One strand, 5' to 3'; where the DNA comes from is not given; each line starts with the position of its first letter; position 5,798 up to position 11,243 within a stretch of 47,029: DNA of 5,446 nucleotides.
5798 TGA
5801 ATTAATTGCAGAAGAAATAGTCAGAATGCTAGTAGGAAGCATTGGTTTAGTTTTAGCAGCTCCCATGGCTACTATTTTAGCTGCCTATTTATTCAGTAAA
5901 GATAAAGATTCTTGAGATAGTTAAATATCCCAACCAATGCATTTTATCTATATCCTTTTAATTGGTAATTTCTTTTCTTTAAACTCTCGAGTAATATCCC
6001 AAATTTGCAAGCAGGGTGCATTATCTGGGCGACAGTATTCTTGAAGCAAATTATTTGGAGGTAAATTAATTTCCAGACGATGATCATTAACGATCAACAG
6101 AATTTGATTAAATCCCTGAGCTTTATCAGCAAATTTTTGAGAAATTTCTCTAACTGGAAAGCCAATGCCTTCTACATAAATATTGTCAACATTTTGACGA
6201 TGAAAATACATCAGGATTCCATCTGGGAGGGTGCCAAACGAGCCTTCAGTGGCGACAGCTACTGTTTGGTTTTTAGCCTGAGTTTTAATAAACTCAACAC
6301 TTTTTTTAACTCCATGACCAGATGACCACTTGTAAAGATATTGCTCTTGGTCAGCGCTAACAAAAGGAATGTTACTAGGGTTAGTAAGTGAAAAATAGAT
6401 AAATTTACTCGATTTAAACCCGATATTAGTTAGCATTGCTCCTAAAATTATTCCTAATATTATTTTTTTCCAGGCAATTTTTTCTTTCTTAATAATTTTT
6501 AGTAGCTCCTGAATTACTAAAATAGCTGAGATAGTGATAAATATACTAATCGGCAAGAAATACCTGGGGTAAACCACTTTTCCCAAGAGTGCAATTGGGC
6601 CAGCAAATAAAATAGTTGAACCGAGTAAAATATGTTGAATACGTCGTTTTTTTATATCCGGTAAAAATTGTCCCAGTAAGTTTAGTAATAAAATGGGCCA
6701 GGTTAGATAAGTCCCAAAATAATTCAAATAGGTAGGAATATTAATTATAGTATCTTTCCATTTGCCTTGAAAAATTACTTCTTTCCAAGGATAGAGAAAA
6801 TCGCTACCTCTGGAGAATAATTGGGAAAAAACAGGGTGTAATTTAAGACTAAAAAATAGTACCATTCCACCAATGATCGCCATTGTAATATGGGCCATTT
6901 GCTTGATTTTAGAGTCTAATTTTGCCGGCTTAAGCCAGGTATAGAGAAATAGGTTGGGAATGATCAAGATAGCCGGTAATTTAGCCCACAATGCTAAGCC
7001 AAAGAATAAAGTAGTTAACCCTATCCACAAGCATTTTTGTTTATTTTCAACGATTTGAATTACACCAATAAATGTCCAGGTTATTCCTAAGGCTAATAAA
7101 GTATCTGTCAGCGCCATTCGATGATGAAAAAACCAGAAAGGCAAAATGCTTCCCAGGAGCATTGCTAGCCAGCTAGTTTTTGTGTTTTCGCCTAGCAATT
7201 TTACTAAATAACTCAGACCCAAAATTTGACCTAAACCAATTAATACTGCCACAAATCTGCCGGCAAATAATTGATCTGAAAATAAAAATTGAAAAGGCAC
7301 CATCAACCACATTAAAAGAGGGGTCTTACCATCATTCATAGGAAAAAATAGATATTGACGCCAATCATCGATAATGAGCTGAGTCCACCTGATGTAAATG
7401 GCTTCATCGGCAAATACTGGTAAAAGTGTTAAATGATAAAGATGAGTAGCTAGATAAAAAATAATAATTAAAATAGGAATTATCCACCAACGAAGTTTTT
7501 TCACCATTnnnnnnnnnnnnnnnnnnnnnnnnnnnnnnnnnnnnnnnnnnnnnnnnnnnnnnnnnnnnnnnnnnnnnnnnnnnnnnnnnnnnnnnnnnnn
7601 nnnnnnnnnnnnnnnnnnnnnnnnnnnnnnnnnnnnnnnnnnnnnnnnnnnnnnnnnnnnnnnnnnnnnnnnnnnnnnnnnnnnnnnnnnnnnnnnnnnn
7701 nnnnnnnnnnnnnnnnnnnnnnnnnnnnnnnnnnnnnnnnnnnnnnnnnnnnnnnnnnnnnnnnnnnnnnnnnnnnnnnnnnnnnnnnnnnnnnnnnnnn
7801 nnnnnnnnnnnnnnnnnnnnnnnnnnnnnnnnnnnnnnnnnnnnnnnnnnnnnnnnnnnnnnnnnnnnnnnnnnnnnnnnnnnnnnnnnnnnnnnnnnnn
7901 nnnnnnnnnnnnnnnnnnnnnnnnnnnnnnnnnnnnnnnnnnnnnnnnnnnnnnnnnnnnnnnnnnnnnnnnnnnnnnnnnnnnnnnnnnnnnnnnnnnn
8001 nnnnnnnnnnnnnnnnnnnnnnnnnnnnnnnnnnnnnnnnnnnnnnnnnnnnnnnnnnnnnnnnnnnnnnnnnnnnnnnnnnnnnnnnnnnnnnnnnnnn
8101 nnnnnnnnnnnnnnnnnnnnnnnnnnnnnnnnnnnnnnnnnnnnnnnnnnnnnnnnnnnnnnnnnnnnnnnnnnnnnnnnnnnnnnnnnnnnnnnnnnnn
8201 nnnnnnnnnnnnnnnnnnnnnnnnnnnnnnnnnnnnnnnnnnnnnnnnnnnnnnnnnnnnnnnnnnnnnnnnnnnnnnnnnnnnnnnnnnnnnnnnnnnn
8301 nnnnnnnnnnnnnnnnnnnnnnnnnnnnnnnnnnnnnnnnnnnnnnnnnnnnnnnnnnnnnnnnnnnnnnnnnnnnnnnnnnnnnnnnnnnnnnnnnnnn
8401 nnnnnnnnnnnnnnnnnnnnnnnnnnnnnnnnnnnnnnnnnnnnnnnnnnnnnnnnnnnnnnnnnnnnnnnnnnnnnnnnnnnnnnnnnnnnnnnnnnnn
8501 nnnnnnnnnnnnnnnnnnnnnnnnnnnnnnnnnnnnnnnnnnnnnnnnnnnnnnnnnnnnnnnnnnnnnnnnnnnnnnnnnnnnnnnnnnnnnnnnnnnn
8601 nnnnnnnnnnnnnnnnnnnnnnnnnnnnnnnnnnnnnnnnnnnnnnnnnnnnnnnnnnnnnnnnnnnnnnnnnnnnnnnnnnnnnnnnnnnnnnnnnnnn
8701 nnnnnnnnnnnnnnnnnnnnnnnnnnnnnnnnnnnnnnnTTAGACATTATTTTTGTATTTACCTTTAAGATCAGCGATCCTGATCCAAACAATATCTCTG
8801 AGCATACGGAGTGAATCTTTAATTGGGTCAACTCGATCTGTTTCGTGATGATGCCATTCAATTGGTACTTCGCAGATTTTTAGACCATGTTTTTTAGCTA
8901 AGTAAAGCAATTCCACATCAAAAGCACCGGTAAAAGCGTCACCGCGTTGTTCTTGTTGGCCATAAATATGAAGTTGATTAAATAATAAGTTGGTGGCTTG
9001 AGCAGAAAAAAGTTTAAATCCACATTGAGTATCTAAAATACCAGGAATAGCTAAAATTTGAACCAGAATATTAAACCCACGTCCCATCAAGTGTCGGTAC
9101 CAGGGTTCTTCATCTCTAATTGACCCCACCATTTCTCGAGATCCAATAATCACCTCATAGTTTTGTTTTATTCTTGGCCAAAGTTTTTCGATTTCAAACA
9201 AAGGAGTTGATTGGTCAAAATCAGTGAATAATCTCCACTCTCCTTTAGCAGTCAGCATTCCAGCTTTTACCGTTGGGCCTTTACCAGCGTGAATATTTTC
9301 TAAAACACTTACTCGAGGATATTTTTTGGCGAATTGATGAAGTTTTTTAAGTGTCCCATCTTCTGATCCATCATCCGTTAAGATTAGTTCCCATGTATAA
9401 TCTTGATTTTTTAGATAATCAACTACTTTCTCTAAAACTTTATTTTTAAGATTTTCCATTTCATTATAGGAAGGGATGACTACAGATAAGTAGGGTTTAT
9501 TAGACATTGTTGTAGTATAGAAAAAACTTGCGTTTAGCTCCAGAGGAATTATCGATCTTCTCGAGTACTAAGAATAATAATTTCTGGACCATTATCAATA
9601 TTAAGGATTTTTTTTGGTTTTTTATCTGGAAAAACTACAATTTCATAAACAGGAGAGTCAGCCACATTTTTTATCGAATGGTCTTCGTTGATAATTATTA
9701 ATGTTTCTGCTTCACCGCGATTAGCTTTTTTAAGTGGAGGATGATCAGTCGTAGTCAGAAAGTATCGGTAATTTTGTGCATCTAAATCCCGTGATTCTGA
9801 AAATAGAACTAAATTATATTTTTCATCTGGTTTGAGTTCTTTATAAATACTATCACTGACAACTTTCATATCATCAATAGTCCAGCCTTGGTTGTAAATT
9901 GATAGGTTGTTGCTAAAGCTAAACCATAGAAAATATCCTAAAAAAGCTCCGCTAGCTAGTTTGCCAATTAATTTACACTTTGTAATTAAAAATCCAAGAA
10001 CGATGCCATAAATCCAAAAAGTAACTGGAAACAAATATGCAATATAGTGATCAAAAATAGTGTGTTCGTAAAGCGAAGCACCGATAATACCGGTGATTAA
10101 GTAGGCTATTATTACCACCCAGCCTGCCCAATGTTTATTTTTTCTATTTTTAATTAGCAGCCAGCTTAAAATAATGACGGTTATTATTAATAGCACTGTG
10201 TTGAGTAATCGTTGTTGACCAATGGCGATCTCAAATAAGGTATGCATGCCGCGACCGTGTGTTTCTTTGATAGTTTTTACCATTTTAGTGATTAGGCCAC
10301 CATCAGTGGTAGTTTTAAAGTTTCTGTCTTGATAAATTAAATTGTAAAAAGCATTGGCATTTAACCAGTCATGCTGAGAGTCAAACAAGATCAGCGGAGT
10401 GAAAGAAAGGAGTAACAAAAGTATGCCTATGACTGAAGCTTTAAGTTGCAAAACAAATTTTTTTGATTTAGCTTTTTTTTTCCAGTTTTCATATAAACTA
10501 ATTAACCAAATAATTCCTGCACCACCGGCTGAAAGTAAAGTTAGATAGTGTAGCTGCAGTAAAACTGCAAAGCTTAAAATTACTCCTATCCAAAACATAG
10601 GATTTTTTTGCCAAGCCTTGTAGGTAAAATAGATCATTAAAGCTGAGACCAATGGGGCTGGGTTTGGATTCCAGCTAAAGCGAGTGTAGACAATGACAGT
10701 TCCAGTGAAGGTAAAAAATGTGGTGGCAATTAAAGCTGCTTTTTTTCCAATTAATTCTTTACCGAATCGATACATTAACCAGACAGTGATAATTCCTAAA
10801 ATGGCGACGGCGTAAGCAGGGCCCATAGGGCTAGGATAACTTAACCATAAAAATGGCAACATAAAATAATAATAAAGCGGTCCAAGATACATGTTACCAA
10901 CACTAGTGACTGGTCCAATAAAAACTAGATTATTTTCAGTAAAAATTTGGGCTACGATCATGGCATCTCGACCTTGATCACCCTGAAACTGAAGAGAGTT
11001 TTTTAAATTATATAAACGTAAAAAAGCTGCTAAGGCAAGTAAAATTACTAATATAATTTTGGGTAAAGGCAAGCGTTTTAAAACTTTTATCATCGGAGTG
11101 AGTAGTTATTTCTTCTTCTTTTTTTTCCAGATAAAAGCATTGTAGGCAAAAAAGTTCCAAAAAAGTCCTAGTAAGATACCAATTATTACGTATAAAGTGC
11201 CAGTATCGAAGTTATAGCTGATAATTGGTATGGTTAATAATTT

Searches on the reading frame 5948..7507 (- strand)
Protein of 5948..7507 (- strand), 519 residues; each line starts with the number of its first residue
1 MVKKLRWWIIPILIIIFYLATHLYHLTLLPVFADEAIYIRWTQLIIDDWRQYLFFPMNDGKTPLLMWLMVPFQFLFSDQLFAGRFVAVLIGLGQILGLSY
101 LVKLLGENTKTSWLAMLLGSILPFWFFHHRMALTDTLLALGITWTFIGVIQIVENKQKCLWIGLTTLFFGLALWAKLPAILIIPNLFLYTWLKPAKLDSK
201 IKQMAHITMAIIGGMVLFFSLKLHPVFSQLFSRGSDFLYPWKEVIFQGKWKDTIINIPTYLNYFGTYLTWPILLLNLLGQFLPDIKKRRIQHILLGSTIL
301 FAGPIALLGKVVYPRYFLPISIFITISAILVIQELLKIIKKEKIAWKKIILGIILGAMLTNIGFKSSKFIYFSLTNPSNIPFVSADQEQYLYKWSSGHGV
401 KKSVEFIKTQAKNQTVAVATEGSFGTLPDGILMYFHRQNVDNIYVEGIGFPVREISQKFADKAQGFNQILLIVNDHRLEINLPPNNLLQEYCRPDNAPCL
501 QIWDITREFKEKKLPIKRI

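Call 8: search_protein_families(library=pfam, proteins=[window:5948-7507:-])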
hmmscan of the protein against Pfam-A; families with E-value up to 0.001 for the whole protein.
window:5948-7507:- (519 aa): 2 families
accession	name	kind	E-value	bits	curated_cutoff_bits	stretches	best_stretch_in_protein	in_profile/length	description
PF13231.12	PMT_2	-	4.5e-09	37.2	26.1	1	61-212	2-149/160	Dolichyl-phosphate-mannose-protein mannosyltransferase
PF02366.24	PMT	-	1.4e-05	25.2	22.7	1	61-211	62-222/245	Dolichyl-phosphate-mannose-protein mannosyltransferase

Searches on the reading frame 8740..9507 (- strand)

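Call 42: search_protein_families(library=pfam, proteins=[window:8740-9507:-], max_evalue=0.0001)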
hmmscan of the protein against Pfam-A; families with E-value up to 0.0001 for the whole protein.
window:8740-9507:- (255 aa): 2 families
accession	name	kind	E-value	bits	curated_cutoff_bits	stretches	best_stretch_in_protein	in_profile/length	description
PF00535.33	Glycos_transf_2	-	3.1e-23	83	23.3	1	8-171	1-163/168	Glycosyl transferase family 2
PF13641.12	Glyco_tranf_2_3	-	6.1e-06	26.9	27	0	6-85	2-78/230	Glycosyltransferase like family 2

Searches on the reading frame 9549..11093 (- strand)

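Call 42: search_protein_families(library=pfam, proteins=[window:9549-11093:-], max_evalue=0.0001)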
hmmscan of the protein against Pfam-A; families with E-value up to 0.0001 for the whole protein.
window:9549-11093:- (514 aa): 1 family
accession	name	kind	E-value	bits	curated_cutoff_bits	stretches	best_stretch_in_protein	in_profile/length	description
PF13231.12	PMT_2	-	1.7e-07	32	26.1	1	73-224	5-151/160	Dolichyl-phosphate-mannose-protein mannosyltransferase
